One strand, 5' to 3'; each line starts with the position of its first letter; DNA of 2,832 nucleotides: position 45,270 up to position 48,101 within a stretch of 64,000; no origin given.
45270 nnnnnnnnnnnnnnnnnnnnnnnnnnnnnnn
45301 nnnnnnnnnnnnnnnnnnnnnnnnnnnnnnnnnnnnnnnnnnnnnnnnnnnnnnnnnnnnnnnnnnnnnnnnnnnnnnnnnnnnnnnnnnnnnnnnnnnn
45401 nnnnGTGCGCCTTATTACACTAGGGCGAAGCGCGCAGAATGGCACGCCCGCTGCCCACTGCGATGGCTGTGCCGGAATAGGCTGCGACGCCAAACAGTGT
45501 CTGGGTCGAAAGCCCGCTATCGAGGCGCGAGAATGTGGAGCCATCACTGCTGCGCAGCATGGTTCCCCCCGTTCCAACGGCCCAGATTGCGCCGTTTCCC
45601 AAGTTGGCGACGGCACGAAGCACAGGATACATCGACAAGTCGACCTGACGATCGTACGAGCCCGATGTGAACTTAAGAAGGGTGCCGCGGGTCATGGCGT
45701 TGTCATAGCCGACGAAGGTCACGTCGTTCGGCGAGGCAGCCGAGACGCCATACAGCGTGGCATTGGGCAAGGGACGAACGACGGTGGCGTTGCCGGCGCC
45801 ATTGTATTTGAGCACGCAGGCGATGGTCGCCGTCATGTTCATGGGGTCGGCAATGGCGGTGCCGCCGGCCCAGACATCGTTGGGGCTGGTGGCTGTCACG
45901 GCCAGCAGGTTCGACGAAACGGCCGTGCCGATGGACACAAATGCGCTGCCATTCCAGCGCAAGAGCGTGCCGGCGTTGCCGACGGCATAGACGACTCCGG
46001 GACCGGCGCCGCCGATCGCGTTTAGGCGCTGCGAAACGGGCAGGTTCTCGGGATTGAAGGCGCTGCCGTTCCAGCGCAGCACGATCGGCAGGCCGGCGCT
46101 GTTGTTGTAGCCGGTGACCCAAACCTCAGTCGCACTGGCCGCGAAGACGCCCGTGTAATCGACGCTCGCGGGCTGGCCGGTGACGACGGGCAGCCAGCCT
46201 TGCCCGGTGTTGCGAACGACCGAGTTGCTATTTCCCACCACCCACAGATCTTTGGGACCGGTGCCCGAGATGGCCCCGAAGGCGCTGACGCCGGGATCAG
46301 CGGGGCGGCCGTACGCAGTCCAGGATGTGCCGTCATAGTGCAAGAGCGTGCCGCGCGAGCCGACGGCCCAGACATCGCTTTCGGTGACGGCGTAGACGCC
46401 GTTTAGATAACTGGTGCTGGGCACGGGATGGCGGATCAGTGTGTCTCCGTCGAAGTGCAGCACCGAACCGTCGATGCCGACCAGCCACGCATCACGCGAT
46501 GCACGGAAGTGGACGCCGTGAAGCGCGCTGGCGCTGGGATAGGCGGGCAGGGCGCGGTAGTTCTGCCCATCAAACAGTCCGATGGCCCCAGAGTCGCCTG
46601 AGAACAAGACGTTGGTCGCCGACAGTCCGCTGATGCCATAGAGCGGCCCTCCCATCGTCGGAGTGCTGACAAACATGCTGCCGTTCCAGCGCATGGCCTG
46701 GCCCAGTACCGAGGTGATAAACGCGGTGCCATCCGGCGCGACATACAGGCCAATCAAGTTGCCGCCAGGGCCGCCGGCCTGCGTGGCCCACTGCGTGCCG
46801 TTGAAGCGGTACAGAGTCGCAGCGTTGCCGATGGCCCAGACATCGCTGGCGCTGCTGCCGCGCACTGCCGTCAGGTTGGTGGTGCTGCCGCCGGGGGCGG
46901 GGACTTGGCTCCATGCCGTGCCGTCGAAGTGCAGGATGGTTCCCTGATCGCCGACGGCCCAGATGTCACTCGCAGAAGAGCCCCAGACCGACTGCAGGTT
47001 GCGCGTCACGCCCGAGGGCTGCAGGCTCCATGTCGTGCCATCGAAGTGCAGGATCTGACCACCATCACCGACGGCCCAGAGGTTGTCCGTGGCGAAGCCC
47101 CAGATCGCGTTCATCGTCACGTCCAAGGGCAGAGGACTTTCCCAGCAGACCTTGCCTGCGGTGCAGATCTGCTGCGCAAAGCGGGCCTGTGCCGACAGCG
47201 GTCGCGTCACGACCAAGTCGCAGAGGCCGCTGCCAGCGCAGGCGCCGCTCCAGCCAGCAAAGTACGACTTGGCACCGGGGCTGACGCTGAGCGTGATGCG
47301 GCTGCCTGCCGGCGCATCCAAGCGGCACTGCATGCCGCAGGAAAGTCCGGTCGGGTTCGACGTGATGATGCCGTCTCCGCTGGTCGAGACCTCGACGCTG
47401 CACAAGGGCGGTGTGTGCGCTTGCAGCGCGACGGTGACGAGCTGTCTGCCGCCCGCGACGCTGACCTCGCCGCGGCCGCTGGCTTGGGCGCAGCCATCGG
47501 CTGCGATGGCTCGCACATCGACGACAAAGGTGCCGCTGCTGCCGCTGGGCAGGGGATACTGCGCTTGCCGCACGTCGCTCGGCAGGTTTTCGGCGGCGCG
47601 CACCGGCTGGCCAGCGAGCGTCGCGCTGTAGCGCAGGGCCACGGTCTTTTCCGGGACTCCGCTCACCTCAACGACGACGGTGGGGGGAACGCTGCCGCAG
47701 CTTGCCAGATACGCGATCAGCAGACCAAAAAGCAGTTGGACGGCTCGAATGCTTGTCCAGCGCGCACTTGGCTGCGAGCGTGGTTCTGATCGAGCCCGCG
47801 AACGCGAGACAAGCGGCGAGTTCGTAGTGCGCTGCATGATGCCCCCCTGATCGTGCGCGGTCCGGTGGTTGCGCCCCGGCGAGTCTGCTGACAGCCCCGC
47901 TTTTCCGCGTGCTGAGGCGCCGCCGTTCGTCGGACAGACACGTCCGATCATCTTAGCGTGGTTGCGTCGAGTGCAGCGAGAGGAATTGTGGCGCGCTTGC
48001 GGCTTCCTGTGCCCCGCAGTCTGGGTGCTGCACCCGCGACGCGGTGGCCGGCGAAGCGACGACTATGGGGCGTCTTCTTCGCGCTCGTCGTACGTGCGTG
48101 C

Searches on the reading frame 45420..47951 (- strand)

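Call 26: search_protein_families(library=pfam, proteins=[window:45420-47951:-], max_evalue=0.0001)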
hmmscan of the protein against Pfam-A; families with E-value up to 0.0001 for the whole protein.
window:45420-47951:- (843 aa): 1 family
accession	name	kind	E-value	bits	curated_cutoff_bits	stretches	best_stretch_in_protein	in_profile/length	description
PF14870.12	PSII_BNR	-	1.4e-06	28.3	27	0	290-383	200-302/303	Photosynthesis system II assembly factor YCF48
